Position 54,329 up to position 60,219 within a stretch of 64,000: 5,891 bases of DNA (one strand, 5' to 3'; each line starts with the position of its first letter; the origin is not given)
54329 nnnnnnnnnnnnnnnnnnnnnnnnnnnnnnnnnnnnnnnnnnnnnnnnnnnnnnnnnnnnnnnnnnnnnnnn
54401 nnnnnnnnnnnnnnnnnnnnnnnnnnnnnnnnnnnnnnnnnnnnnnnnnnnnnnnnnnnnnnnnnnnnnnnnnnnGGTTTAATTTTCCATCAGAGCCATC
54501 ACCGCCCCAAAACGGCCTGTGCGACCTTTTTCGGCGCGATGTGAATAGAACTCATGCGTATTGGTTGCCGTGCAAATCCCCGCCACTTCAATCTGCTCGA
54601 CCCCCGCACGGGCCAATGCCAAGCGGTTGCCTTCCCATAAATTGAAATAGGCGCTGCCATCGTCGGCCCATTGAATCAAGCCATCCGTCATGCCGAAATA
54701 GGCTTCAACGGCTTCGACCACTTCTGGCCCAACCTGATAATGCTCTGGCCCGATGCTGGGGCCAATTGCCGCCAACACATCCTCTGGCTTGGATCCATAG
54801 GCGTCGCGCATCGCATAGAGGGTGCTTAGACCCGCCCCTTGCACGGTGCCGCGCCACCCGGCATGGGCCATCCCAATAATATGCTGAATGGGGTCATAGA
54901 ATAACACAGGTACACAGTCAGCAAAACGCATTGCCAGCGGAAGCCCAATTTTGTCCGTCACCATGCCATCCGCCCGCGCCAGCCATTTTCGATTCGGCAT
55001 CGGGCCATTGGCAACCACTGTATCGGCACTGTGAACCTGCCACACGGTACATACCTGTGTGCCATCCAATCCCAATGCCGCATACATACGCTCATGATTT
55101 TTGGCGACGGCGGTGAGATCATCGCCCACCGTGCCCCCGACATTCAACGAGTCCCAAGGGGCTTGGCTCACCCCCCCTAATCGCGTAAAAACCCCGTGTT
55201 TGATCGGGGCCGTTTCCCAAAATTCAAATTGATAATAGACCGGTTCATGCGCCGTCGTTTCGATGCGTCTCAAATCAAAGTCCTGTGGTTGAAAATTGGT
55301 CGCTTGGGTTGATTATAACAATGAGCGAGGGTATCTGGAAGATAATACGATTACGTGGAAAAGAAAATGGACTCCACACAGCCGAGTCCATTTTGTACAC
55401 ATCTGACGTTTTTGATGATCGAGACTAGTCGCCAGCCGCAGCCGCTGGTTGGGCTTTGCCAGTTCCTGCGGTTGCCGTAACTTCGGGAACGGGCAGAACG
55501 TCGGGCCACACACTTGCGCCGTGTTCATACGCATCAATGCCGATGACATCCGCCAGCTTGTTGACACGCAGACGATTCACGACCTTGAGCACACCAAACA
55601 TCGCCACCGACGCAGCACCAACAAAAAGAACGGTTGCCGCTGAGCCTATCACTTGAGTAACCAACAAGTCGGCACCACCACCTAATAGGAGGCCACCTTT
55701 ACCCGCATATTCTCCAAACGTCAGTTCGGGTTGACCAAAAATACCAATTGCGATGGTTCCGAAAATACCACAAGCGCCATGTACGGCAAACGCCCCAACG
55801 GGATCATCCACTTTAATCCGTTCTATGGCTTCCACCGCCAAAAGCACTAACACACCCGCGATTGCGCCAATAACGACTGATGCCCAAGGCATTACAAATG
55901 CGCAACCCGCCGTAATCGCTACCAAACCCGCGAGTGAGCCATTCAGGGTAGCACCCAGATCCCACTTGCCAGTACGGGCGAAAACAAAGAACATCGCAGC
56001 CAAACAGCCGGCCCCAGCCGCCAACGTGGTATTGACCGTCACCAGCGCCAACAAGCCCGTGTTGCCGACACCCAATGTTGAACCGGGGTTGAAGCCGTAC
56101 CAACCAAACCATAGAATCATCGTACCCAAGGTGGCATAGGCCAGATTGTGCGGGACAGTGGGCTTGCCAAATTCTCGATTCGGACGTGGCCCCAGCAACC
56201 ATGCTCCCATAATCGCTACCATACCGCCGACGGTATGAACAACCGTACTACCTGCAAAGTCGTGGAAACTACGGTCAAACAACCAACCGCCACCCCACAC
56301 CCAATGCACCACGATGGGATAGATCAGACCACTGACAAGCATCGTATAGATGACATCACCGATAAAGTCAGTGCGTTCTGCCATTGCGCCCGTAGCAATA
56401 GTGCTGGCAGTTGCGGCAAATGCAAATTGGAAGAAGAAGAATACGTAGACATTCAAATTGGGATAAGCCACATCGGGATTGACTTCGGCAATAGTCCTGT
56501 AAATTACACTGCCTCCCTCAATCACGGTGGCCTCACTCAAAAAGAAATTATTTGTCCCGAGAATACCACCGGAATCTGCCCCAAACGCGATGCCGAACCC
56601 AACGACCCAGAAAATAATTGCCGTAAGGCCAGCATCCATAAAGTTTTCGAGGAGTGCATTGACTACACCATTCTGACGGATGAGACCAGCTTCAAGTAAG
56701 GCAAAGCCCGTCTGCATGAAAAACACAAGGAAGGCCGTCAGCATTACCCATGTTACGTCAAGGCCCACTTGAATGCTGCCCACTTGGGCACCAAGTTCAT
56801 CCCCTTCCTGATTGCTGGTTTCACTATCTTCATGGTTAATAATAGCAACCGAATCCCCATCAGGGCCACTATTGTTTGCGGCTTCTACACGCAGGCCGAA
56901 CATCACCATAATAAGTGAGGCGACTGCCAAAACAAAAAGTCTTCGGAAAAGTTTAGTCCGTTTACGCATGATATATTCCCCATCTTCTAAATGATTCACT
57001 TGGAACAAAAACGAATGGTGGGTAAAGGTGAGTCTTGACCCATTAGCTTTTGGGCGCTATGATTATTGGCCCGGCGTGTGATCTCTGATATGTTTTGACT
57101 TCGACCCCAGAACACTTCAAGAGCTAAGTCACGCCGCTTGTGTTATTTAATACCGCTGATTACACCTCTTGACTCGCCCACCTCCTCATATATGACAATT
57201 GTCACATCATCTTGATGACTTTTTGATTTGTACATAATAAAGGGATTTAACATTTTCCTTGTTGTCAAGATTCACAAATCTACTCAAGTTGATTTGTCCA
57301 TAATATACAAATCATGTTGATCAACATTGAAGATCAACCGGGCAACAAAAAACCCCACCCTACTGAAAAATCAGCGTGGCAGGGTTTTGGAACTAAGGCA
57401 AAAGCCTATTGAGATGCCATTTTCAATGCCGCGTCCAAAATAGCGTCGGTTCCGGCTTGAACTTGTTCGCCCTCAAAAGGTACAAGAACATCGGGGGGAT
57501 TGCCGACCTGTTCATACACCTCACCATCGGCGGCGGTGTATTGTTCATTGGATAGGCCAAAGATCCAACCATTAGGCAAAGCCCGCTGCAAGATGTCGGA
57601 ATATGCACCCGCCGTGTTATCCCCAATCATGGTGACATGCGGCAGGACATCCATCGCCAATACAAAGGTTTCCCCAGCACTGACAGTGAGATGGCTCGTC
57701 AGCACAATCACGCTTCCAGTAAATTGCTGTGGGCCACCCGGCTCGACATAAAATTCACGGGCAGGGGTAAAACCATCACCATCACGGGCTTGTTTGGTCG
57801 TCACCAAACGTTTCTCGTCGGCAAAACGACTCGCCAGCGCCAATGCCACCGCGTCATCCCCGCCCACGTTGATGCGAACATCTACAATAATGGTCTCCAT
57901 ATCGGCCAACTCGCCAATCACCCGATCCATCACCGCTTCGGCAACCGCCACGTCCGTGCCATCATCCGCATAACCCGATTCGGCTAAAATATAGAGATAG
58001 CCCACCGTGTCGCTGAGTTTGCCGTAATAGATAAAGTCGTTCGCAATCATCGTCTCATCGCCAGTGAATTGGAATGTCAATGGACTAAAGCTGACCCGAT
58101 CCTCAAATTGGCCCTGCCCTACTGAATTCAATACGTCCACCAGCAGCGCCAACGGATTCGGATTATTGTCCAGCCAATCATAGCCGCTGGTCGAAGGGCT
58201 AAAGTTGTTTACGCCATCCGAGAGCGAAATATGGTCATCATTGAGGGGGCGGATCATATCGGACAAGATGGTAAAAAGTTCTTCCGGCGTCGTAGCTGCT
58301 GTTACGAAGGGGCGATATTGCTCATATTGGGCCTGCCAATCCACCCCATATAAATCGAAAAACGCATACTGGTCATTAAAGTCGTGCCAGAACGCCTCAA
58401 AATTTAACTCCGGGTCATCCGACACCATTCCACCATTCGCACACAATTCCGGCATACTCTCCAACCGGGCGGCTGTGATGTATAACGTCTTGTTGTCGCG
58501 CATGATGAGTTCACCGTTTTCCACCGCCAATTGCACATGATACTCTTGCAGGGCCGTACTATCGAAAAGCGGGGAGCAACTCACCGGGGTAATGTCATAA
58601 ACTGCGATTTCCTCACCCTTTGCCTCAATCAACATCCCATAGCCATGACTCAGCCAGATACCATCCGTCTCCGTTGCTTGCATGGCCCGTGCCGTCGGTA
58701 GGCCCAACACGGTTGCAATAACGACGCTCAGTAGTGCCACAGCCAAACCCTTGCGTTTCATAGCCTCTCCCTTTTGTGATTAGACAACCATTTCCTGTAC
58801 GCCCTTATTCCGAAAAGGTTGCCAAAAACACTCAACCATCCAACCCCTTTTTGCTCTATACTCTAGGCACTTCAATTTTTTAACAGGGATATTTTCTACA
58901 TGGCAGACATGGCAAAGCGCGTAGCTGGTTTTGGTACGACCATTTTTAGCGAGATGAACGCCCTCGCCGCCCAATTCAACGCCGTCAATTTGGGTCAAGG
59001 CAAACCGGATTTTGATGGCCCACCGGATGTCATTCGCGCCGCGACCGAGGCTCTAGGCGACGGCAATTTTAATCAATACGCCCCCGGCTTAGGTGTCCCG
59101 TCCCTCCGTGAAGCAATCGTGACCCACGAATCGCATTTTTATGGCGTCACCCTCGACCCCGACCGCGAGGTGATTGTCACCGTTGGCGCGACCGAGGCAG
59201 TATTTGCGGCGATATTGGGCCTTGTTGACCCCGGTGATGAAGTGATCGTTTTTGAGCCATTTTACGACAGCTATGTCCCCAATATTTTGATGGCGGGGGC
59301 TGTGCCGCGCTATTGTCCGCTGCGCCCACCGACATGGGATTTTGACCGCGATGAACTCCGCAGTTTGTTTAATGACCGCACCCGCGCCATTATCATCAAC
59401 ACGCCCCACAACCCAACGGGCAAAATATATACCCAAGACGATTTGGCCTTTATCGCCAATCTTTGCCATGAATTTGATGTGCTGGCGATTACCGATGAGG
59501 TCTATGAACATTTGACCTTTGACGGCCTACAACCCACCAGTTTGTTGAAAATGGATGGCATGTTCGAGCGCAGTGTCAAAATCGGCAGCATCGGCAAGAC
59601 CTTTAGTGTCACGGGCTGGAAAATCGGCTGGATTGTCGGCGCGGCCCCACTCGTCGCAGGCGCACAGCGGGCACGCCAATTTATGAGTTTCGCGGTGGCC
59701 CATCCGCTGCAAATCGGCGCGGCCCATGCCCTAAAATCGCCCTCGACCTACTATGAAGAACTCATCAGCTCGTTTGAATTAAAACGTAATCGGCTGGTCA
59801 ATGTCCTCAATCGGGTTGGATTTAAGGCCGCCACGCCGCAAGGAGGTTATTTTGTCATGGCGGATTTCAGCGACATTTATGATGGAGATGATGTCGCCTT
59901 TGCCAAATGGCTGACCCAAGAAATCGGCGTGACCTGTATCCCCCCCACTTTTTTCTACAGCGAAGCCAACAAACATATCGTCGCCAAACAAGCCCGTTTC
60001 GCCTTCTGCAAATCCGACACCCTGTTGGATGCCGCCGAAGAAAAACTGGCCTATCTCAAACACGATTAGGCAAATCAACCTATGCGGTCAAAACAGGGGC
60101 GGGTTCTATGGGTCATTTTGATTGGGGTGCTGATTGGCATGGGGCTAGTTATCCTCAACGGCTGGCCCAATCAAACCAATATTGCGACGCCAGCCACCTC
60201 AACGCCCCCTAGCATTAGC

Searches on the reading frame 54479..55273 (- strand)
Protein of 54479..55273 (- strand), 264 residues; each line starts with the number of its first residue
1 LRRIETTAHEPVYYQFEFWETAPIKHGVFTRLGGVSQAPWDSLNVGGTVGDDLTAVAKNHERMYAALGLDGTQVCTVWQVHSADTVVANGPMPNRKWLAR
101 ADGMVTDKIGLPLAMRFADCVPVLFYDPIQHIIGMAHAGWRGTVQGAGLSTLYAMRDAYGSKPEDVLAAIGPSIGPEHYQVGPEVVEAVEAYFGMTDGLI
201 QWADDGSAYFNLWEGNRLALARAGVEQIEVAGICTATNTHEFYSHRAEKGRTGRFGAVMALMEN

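Call 5: search_protein_families(library=pfam, proteins=[window:54479-55273:-], max_evalue=0.001)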
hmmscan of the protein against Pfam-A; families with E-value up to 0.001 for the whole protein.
window:54479-55273:- (264 aa): 1 family
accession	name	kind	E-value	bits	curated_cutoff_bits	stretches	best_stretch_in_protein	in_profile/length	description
PF02578.20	Cu-oxidase_4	-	2.7e-75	253.3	22.9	1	29-259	1-237/238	Multi-copper polyphenol oxidoreductase laccase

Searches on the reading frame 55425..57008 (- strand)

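Call 5: search_protein_families(library=pfam, proteins=[window:55425-57008:-], max_evalue=0.001)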
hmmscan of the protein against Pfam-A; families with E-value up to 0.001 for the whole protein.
window:55425-57008:- (527 aa): 1 family
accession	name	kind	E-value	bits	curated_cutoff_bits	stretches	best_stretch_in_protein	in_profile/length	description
PF00909.26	Ammonium_transp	-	2.4e-111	372.7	23.2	1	87-499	2-397/399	Ammonium Transporter Family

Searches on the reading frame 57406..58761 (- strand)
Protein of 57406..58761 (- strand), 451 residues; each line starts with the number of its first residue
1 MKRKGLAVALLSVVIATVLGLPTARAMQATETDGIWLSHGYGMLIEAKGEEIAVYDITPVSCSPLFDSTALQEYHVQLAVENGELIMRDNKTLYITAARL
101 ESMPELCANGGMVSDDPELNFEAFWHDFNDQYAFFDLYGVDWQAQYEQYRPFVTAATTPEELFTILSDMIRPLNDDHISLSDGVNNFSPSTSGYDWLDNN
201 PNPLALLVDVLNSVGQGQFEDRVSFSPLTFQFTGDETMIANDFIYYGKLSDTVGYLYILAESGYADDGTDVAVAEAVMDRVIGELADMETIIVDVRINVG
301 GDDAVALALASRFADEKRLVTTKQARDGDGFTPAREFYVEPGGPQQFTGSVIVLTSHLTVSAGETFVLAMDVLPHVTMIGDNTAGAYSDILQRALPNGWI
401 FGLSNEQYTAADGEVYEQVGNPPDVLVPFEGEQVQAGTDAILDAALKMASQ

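Call 6: search_protein_families(library=pfam, proteins=[window:57406-58761:-], max_evalue=0.001)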
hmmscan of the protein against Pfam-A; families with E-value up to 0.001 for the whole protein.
window:57406-58761:- (451 aa): 2 families
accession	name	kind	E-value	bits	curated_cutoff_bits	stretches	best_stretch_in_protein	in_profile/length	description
PF03572.23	Peptidase_S41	-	1.6e-21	77.1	24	1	275-426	15-164/165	Peptidase family S41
PF14684.11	Tricorn_C1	-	5.2e-14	52.3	24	1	118-170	6-58/59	Tricorn protease C1 domain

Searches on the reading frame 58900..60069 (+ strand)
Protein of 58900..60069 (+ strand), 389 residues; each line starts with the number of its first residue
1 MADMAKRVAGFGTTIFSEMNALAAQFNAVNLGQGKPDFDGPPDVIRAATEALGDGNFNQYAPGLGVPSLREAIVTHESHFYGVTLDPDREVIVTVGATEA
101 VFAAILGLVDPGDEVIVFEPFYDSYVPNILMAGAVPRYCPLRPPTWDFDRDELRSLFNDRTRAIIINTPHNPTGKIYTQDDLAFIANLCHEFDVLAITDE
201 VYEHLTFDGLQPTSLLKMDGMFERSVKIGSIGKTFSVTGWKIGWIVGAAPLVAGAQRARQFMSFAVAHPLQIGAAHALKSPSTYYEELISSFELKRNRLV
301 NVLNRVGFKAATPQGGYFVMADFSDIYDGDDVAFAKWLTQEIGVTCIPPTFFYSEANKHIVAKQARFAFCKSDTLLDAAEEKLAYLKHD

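Call 6: search_protein_families(library=pfam, proteins=[window:58900-60069:+], max_evalue=0.001)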
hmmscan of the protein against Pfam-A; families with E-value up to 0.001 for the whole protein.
window:58900-60069:+ (389 aa): 4 families
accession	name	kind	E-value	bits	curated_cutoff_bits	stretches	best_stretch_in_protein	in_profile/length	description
PF00155.27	Aminotran_1_2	-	7.1e-59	200.2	19.7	1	29-354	4-338/361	Aminotransferase class I and II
PF01053.26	Cys_Met_Meta_PP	-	2e-06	27.1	27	1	94-202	73-176/381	Cys/Met metabolism PLP-dependent enzyme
PF01041.23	DegT_DnrJ_EryC1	-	5.2e-06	26.4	19.8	1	89-199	40-145/360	DegT/DnrJ/EryC1/StrS aminotransferase family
PF00266.25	Aminotran_5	-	2e-05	24.2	21.5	1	87-201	60-177/371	Aminotransferase class-V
